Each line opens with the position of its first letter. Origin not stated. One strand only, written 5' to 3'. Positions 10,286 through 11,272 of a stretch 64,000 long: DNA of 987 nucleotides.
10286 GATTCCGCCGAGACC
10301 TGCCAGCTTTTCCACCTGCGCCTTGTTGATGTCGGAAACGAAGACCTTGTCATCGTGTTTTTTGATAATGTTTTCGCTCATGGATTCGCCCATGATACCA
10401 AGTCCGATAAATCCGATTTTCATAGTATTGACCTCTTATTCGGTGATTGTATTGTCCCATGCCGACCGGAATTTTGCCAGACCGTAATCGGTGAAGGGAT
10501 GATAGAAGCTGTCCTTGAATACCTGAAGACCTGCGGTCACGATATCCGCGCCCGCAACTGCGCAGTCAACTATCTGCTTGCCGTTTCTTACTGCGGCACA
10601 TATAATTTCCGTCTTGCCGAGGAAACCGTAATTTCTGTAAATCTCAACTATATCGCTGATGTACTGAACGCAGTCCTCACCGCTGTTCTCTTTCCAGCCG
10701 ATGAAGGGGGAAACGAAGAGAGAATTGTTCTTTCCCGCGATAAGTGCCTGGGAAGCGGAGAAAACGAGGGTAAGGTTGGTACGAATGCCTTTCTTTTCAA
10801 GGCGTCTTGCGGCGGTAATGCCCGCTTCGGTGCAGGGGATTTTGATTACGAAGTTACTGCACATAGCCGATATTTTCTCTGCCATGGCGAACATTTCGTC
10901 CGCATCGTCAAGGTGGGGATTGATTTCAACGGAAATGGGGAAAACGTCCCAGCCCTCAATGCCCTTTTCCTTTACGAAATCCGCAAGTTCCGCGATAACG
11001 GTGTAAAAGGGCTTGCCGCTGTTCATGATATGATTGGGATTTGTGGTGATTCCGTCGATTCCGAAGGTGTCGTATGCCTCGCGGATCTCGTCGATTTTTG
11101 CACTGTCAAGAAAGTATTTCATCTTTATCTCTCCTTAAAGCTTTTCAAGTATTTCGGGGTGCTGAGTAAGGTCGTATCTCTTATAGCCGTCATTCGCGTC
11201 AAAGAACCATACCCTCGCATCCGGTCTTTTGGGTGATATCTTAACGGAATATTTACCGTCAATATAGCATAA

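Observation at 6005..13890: Seven-gene promoter-to-terminator operon with sulfo-transaldolase (sulfo-TAL)-type sulfoglycolysis logic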

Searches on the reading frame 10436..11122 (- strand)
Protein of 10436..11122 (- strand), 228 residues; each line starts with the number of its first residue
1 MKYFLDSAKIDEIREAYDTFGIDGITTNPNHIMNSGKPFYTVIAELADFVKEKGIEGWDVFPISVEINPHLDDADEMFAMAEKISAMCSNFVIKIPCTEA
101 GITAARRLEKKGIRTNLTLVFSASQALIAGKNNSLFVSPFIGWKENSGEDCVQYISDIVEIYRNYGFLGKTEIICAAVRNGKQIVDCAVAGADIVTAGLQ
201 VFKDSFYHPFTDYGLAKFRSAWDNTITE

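Call 7: search_protein_families(library=pfam, proteins=[window:10436-11122:-])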
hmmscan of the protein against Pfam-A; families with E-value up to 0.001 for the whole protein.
window:10436-11122:- (228 aa): 1 family
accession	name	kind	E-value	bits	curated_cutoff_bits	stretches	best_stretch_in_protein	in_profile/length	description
PF00923.25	TAL_FSA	-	1e-43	150.2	27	1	4-211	2-238/285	Transaldolase/Fructose-6-phosphate aldolase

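Call 8: search_protein_families(library=ncbifam, proteins=[window:10436-11122:-])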
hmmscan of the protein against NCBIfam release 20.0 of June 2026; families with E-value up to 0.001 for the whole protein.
window:10436-11122:- (228 aa): 11 families
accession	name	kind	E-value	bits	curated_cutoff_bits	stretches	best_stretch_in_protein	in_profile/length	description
TIGR00875.1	fsa_talC_mipB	equivalog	6.1e-54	182.7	245.95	1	1-225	1-212/213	fructose-6-phosphate aldolase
NF009296.0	PRK12653.1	subfamily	1.2e-29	103.6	306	1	1-226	1-215/220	fructose-6-phosphate aldolase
NF009299.0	PRK12656.1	equivalog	1.6e-21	76.9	214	1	1-225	1-216/222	fructose-6-phosphate aldolase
TIGR00874.1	talAB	equivalog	4.7e-19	68.9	396.2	1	72-203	108-248/317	transaldolase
TIGR02134.1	transald_staph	equivalog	2.9e-16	59.9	281.95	1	2-203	7-204/236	transaldolase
NF008965.0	PRK12309.1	equivalog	3.8e-16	59.1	550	1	69-198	111-249/392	transaldolase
NF009001.0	PRK12346.1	subfamily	3e-14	53.3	439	1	71-201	108-247/316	transaldolase A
NF002881.0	PRK03343.1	subfamily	2.4e-11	43.3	367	1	51-125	99-172/370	transaldolase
NF003026.0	PRK03903.1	equivalog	3.7e-10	39.5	344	1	63-126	94-160/323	transaldolase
NF007080.0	PRK09533.1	equivalog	3e-08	32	712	1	56-124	101-171/949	bifunctional transaldolase/phosoglucose isomerase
TIGR00876.1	tal_mycobact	equivalog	5.5e-08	32.6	233.75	1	63-125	96-161/350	transaldolase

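Call 23: search_solved_structures(query=window:10436-11122:-, max_evalue=1e-10, show_alignments=2)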
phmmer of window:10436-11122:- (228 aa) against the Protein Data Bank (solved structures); distinct sequences matched with E-value up to 1e-10: 26.
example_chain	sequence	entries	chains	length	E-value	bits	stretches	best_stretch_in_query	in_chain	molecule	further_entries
8bc3_A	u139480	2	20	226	4.5e-91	307.8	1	1-228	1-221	BmSF-TAL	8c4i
8bc4_A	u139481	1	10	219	7.3e-90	303.8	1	1-226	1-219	Transaldolase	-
8bc2_A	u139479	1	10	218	1e-87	296.8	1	1-226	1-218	Transaldolase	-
1vpx_A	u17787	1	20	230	4.9e-43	150.7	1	1-224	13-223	PROTEIN (Transaldolase (EC 2.2.1.2))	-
6ys0_A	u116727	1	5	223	8.8e-40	140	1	1-224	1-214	Probable transaldolase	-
6yrt_A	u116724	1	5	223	4.3e-39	137.8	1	1-223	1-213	Transaldolase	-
3s0c_A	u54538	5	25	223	5.8e-39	137.4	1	1-223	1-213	Probable transaldolase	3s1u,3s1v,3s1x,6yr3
6yre_A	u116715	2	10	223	7.6e-39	137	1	1-224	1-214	Probable transaldolase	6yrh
6yrm_A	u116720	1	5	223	1e-38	136.5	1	1-223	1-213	Probable transaldolase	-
4xz9_A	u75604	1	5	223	3.6e-38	134.8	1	1-223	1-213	Probable transaldolase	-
3s1w_A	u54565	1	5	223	4e-38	134.6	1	1-223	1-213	Probable transaldolase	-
1wx0_A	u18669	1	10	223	6.2e-35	124.2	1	1-224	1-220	transaldolase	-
9ui2_A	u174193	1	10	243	8.5e-35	123.7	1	1-224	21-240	Probable transaldolase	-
3r8r_A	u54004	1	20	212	1.1e-34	123.4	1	1-223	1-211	Transaldolase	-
4rz4_A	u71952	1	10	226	7.2e-22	81.5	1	3-224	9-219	Fructose-6-phosphate aldolase 1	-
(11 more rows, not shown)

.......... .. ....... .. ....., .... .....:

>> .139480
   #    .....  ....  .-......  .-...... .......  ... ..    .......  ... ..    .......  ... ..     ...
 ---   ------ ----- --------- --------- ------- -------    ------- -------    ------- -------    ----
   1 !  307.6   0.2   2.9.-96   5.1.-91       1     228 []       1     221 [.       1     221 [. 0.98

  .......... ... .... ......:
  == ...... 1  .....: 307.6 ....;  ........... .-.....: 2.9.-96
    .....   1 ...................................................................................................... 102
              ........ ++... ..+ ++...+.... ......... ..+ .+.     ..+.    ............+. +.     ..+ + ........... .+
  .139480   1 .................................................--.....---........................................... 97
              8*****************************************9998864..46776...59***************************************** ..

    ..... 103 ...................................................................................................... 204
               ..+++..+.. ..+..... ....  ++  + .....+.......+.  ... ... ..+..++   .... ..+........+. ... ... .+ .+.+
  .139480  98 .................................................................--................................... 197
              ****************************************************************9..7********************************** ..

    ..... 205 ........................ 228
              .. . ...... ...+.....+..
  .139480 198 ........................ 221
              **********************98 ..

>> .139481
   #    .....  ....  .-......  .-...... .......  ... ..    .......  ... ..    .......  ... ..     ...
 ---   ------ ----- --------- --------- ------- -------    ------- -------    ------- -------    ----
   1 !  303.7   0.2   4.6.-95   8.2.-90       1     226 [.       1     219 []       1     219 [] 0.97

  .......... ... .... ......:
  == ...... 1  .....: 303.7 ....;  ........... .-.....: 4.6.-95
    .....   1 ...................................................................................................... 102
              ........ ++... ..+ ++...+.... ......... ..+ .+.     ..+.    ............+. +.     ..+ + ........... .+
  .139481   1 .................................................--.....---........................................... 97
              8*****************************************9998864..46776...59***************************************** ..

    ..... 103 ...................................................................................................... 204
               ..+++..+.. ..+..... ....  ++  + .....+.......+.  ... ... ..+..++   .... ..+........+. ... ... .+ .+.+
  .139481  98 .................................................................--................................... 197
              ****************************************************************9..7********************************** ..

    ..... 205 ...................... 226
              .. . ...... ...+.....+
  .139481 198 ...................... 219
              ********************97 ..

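Call 47: find_related_loci(query=A1, collection=genome_contigs, flank=10000)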
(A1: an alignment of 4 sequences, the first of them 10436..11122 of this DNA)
Query A1 (228 aa) in genome_contigs; peptide patterns used: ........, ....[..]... (x = any residue, [..] = any of these).
599 stretches matched a pattern (row limit reached: there are more); 578 encode a relative of the query (tblastn E <= 1e-3); the best 80 are kept; 80 distinct loci.
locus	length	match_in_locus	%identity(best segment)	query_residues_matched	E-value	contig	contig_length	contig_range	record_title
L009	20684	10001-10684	98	1-228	2e-152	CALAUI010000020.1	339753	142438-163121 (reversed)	MAG TPA_asm: uncultured Clostridia bacterium isolate SRR6425802_bin.112_CONCOCT_v1.1_MAG genome assembly, contig: ERZ176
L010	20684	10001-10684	97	1-228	8e-151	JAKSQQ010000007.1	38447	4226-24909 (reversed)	MAG: Clostridia bacterium isolate Horse_feces233 MAG233_7, whole genome shotgun sequence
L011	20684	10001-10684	92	1-228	2e-143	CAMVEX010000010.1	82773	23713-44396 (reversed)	MAG TPA_asm: uncultured Clostridia bacterium isolate SRR8387716_bin.111_metaWRAP_v1.3_MAG genome assembly, contig: ERZ14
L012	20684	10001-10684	91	1-228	4e-143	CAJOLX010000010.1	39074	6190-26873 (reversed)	uncultured Clostridia bacterium isolate Reindeer_2_mag_142 genome assembly, contig: scaffold_481, whole genome shotgun s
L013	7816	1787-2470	92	1-228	1e-142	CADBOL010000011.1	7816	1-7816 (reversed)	MAG: Ruminococcaceae bacterium isolate RUG14154 genome assembly, contig: RUG14154_asm_11, whole genome shotgun sequence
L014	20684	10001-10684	90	1-228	1e-142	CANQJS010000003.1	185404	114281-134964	MAG: uncultured Clostridia bacterium isolate Lapin-026__bin51 genome assembly, contig: Lapin-026__NODE_52_length_185404_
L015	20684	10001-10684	90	1-228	2e-142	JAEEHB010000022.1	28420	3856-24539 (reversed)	MAG: Clostridiaceae bacterium isolate Tb.RUG.112 k141_5597359_flag=0_multi=13.0473_len=28420, whole genome shotgun seque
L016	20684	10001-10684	90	1-228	8e-142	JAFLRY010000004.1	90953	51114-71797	MAG: Eubacterium sp. isolate HAN013 Seq4, whole genome shotgun sequence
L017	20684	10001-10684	90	1-228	7e-142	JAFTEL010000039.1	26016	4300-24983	MAG: Clostridia bacterium isolate RGIG3744 Goat_Rumen.Co__c861107, whole genome shotgun sequence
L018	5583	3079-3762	91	1-228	1e-142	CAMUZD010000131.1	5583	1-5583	MAG TPA_asm: uncultured Clostridia bacterium isolate SRR8387720_bin.26_metaWRAP_v1.3_MAG genome assembly, contig: ERZ142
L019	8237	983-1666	91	1-228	1e-141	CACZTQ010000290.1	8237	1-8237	MAG: Ruminococcaceae bacterium isolate RUG12932 genome assembly, contig: RUG12932_asm_290, whole genome shotgun sequence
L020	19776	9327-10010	91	1-228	1e-141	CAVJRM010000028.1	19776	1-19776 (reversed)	bacterium isolate H07652-L1_cleanbin_000002 genome assembly, contig: Spades_H07652-L1_contig_461, whole genome shotgun s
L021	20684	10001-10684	91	1-228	1e-141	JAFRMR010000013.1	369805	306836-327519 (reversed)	MAG: Clostridia bacterium isolate RGIG2609 Goat_Omasum-1__c390380, whole genome shotgun sequence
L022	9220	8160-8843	90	1-228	1e-141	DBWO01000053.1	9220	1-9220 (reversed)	MAG TPA_asm: Ruminococcaceae bacterium UBA1236 UBA1236_contig_582633, whole genome shotgun sequence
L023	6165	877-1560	90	1-228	4e-142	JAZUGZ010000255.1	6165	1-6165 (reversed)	MAG: Candidatus Fimenecus sp. isolate T1900045280_TH20190050.MAGScoT_cleanbin_000037 SGB_5940_k141_379875, whole genome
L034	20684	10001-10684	89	1-228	6e-140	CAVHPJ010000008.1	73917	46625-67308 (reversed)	Butyricicoccaceae bacterium isolate H07677-L1_cleanbin_000003 genome assembly, contig: Spades_H07677-L1_contig_91, whole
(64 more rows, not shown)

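Call 55: search_protein_families(library=pfam, proteins=[L014:11557-12225:+, L014:14314-15414:+, L014:16859-19357:+, L011:7119-7535:-, L034:11640-12320:+, L034:14621-15769:+, L034:6081-7964:+, L034:4838-5836:+, L034:3176-4813:+], max_evalue=0.01)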
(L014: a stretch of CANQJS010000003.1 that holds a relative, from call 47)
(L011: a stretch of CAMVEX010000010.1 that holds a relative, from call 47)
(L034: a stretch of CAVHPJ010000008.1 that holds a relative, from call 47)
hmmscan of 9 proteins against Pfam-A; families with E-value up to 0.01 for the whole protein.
L014:11557-12225:+ (222 aa): 1 family
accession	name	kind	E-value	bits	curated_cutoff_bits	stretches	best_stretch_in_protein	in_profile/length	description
PF16161.11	DUF4867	-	8.1e-74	247.9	28.7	1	14-217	1-200/201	Domain of unknown function (DUF4867)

L014:14314-15414:+ (366 aa): 6 families
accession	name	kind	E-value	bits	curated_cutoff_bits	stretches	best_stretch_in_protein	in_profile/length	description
PF00480.26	ROK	-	2.2e-32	113.2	22.9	1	86-358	2-293/294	ROK family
PF01047.28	MarR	-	2e-06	28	24.6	1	16-57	7-48/59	MarR family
PF12802.13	MarR_2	-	5e-06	27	27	1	15-57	8-51/61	MarR family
PF13412.12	HTH_24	-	1.3e-05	25.1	21.9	1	14-56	5-47/48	Winged helix-turn-helix DNA-binding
PF13545.12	HTH_Crp_2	-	0.0047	17.3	27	0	26-61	22-57/70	Crp-like helix-turn-helix domain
PF24409.1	wHTH-PRTase_assc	-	0.0083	16.6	27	0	17-62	3-47/83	wHTH-PRTase associated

L014:16859-19357:+ (832 aa): 0 families

L011:7119-7535:- (138 aa): 1 family
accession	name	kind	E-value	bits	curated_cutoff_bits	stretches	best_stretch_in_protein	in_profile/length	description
PF13470.12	PIN_3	-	7.7e-22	78.7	27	1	3-115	2-113/115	PIN domain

L034:11640-12320:+ (226 aa): 1 family
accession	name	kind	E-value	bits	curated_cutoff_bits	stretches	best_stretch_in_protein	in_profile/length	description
PF16161.11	DUF4867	-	1.9e-73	246.7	28.7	1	5-218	1-200/201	Domain of unknown function (DUF4867)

L034:14621-15769:+ (382 aa): 8 families
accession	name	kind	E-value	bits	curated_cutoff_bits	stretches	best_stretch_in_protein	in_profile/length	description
PF00480.26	ROK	-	7.6e-38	131.1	22.9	1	89-366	2-282/294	ROK family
PF13412.12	HTH_24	-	7.8e-06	25.8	21.9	1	18-60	5-47/48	Winged helix-turn-helix DNA-binding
PF01047.28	MarR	-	0.00013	22.2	24.6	1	19-59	6-46/59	MarR family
PF12802.13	MarR_2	-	0.00037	21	27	1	19-62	8-52/61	MarR family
PF13545.12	HTH_Crp_2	-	0.00047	20.5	27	1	30-64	22-56/70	Crp-like helix-turn-helix domain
PF06224.18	AlkZ-like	-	0.0023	18.1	25.9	1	17-63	171-217/329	DNA glycosylase AlkZ-like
PF12840.13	HTH_20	-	0.0032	17.8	27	1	16-48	4-36/51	Helix-turn-helix domain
PF25213.1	HVO_A0261_N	-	0.0076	16.6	35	0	13-74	8-68/86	HVO_A0261 N-terminal domain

L034:6081-7964:+ (627 aa): 1 family
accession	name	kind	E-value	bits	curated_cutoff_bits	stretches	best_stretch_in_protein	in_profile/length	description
PF00474.23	SSF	-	6.6e-48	164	22.8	1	38-446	1-401/406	Sodium:solute symporter family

L034:4838-5836:+ (332 aa): 1 family
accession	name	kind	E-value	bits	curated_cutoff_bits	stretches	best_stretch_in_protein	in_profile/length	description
PF04204.22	HTS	-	1.8e-141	470.9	27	1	18-315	1-298/298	Homoserine O-succinyltransferase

L034:3176-4813:+ (545 aa): 3 families
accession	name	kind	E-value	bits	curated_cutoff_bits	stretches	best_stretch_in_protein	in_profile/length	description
PF00749.27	tRNA-synt_1c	-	1e-103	347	23.4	1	22-330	2-313/314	tRNA synthetases class I (E and Q), catalytic domain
PF03950.23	tRNA-synt_1c_C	-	9.5e-33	112.7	23.9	1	333-433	1-91/91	tRNA synthetases class I (E and Q), anti-codon binding domain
PF20974.2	tRNA-synt_1c_C2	-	2.7e-24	86.1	23.9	1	450-524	1-69/69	tRNA synthetases class I (E and Q), anti-codon binding domain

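Call 97: search_protein_families(library=ncbifam, proteins=[L034:13221-14564:+, L014:12240-13574:+, L034:7968-9986:+, L034:10001-10687:+], max_evalue=1e-30)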
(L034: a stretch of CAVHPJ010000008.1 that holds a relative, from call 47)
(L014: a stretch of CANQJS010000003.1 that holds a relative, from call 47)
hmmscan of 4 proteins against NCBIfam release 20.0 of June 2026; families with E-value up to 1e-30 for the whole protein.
L034:13221-14564:+ (447 aa): 1 family
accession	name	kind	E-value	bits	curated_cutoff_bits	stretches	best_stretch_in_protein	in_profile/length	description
NF048012.1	SlpQosIsomSftI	equivalog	5.2e-122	407.8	700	1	6-447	3-443/443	sulfoquinovose isomerase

L014:12240-13574:+ (444 aa): 1 family
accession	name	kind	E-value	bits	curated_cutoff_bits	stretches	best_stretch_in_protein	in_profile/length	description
NF048012.1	SlpQosIsomSftI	equivalog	1.4e-113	379.9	700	1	4-444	3-443/443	sulfoquinovose isomerase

L034:7968-9986:+ (672 aa): 3 families
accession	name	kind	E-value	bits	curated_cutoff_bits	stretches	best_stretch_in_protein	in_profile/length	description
NF007746.0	PRK10426.1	equivalog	3.5e-297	987.4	553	1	2-663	13-677/683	alpha-glucosidase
NF007940.0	PRK10658.1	equivalog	4.5e-69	233.7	606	1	69-655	117-667/771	alpha-xylosidase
NF040948.1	alpha_gluc_MalA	equivalog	1.4e-41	142.5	800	1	414-655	370-605/627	alpha-glucosidase MalA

L034:10001-10687:+ (228 aa): 2 families
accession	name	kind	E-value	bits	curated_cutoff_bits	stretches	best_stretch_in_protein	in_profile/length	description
TIGR00875.1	fsa_talC_mipB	equivalog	2.1e-56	190.7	245.95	1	1-225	1-212/213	fructose-6-phosphate aldolase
NF009296.0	PRK12653.1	subfamily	5.6e-31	108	306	1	1-225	1-214/220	fructose-6-phosphate aldolase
